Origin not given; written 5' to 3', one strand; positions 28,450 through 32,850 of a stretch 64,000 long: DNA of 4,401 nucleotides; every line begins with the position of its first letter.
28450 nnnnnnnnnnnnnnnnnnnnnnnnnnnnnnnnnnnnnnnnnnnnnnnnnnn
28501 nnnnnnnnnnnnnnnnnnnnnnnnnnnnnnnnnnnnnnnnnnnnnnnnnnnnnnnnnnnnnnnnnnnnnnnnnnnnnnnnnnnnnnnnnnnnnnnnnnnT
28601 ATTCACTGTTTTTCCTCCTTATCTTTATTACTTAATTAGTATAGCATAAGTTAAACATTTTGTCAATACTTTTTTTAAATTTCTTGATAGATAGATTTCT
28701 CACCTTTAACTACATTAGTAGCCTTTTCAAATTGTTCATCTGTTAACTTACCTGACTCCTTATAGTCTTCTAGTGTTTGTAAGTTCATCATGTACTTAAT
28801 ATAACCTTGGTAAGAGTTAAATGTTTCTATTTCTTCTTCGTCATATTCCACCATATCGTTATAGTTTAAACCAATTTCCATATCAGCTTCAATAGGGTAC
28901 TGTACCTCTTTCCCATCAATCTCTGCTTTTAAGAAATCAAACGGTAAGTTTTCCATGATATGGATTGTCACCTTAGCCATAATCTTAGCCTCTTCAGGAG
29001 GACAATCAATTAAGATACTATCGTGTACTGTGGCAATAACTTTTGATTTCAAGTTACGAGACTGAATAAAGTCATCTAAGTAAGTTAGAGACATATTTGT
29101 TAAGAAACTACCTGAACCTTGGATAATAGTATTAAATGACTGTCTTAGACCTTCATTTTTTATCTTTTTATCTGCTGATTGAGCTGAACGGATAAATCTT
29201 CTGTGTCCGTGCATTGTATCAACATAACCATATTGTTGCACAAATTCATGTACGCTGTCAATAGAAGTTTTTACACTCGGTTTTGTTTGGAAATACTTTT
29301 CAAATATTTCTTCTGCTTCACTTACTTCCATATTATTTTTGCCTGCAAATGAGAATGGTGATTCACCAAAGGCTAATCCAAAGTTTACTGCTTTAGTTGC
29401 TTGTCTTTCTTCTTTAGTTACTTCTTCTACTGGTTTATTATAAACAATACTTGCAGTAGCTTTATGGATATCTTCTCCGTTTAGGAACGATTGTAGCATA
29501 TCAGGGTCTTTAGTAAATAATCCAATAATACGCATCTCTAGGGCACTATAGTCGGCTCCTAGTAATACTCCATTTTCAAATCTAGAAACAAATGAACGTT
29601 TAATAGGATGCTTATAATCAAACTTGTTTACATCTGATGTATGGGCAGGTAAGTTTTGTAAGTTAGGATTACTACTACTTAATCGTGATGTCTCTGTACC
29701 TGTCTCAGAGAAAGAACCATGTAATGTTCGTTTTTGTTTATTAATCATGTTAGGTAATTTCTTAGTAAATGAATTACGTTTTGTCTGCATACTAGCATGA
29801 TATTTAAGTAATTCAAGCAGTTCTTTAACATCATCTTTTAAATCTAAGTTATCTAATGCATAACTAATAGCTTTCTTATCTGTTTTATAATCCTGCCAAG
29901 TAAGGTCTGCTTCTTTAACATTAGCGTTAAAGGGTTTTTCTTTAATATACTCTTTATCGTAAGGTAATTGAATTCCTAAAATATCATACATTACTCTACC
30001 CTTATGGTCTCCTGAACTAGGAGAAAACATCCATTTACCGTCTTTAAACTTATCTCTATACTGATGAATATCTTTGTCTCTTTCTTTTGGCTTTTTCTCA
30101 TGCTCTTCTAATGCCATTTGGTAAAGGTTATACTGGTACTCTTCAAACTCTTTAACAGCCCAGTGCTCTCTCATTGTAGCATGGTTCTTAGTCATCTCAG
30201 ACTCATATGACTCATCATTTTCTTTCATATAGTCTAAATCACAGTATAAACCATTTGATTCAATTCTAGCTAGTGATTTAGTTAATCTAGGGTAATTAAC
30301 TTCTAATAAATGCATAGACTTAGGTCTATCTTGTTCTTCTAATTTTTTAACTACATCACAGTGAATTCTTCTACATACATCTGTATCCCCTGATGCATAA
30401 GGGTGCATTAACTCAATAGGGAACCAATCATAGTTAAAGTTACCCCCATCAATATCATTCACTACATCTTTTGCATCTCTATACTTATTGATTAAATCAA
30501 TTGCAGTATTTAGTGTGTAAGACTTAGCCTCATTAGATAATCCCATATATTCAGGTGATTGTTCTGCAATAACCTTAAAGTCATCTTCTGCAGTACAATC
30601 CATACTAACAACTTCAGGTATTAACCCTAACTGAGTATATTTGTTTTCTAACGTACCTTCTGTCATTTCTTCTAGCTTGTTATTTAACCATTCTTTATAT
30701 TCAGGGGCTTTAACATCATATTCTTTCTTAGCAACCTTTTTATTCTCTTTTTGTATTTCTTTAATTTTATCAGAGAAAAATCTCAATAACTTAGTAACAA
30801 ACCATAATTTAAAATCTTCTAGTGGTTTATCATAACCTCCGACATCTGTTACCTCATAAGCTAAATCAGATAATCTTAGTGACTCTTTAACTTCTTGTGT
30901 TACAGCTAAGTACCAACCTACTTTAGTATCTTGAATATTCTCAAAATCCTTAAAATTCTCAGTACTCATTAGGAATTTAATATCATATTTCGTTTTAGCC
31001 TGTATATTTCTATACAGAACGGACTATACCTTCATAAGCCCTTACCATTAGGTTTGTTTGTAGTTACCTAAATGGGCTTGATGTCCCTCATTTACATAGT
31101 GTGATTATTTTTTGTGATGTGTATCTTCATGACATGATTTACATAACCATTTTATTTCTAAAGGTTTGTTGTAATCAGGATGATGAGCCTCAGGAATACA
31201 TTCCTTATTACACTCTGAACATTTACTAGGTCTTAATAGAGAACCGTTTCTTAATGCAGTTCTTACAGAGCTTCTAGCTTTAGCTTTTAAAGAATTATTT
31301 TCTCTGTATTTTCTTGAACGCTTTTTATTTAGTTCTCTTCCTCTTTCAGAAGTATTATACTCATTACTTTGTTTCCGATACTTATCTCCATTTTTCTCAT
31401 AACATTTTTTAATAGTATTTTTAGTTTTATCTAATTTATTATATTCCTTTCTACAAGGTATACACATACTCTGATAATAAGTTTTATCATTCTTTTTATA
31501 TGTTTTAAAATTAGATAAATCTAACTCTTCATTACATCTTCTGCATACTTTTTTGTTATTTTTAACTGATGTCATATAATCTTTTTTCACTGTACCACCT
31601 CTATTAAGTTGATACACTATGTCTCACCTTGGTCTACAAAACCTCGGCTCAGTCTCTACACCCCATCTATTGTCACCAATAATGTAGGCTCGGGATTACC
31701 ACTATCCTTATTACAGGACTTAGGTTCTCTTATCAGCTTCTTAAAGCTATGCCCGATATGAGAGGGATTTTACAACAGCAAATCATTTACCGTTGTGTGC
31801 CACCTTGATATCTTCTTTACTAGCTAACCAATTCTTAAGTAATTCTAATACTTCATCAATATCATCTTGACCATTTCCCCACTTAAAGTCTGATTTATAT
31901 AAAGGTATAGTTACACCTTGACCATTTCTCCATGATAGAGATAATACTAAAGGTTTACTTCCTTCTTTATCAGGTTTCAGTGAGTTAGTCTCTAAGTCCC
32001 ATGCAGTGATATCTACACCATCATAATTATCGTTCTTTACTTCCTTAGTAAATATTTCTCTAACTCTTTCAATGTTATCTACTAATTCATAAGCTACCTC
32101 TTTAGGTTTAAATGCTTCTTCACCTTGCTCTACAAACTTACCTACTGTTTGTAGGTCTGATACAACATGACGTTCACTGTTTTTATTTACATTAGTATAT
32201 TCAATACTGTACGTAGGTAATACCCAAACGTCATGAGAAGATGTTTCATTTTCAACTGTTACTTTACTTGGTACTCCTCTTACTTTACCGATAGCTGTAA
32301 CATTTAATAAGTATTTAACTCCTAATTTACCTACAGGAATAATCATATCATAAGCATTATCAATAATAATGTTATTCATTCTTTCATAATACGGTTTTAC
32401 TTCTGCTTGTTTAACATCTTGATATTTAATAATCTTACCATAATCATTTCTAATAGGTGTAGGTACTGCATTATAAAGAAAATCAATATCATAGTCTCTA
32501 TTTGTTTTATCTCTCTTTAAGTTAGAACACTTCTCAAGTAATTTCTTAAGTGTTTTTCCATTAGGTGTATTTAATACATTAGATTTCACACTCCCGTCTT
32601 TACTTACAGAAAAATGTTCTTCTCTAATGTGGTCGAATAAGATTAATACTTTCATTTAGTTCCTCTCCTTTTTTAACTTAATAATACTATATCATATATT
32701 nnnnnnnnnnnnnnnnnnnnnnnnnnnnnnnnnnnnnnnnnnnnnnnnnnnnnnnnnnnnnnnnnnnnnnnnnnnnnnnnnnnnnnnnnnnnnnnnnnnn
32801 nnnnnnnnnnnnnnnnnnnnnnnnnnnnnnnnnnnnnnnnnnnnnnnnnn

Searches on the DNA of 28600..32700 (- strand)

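Call 63: search_dna_similar(query=window:28600-32700:-, collection=phages, mode=near, max_rows=12)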
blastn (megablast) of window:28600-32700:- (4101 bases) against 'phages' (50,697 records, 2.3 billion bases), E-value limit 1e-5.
Records with a match: 241; places in all: 242; records where one place covers at least 80% of the query: 213.
Best place of each record, by identity: 95-99% 16; 90-95% 220; 80-90% 4; 60-80% 1.
By first word of the organism name: Staphylococcus 240; Mammaliicoccus 1.
By host as written in the record: Staphylococcus aureus 85; - 29; Staphylococcus sp. 17; Staphylococcus carnosus TM300 17; Staphylococcus xylosus M1997-2/10 8; Staphylococcus 6; Staphylococcus aureus ATCC 25923 6; Staphylococcus aureus strain 6409 4; and 46 more.
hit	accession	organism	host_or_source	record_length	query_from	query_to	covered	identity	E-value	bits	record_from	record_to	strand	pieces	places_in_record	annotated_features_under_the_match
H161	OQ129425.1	Staphylococcus phage vB_SauM_JDYN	Staphylococcus aureus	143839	1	4101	100%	96.1%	0e+0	6693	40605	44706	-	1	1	hypothetical protein (x3) | putative DNA polymerase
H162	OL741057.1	Staphylococcus phage vB_Sau_P68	Staphylococcus aureus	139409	1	4101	100%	94.1%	0e+0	6231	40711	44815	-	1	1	DNA polymerase I (x2) | hypothetical protein (x2)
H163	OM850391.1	Staphylococcus phage O1-102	Staphylococcus aureus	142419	1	4100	99%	94.9%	0e+0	6358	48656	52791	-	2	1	record has no annotation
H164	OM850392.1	Staphylococcus phage B2-102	Staphylococcus aureus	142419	1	4100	99%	94.9%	0e+0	6358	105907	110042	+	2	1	record has no annotation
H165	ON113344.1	Staphylococcus phage T2-102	Staphylococcus aureus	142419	1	4100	99%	94.9%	0e+0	6358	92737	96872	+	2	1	record has no annotation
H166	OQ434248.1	Staphylococcus phage RuSa1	Staphylococcus sp. k141_143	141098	1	4101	100%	93.5%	0e+0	6117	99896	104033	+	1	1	DNA polymerase | endonuclease | hypothetical protein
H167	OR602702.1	Staphylococcus phage vB_SauM-V1SA09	Staphylococcus aureus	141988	1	4101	100%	93.2%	0e+0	6058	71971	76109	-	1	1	DNA polymerase I (x2) | hypothetical protein (x3)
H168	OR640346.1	Staphylococcus phage vB_SauM-T-SE-E1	Staphylococcus sp.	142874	1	4101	100%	93.2%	0e+0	6058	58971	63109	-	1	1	DNA polymerase I (x2) | hypothetical protein (x3)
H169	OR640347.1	Staphylococcus phage vB_SauM-T-SE-E2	Staphylococcus sp.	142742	1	4101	100%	93.2%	0e+0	6058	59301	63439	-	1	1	DNA polymerase I (x2) | hypothetical protein (x3)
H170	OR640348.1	Staphylococcus phage vB_SauM-T-SE-E4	Staphylococcus sp.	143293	1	4101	100%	93.2%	0e+0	6058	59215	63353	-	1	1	DNA polymerase I (x2) | hypothetical protein (x3)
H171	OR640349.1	Staphylococcus phage vB_SauM-T-SE-G1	Staphylococcus sp.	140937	1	4101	100%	93.2%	0e+0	6058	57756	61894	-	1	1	DNA polymerase I (x2) | hypothetical protein (x3)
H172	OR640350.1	Staphylococcus phage vB_SauM-T-SE-G2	Staphylococcus sp.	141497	1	4101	100%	93.2%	0e+0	6058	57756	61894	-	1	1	DNA polymerase I (x2) | hypothetical protein (x3)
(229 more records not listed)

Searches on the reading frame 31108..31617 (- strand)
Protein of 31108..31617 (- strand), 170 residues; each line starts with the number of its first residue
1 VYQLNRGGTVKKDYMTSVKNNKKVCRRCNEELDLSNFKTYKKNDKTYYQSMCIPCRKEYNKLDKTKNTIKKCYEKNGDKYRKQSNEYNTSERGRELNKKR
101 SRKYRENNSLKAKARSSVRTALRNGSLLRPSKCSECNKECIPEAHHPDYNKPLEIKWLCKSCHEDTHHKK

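Call 83: search_protein_families(library=pfam, proteins=[window:31108-31617:-], max_evalue=0.01)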
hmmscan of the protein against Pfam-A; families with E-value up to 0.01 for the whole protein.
seq(170 aa): 1 family
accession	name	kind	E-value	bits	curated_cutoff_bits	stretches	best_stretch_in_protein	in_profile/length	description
PF12773.13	DZR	-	0.0063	17.1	27.3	0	17-59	7-34/45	Double zinc ribbon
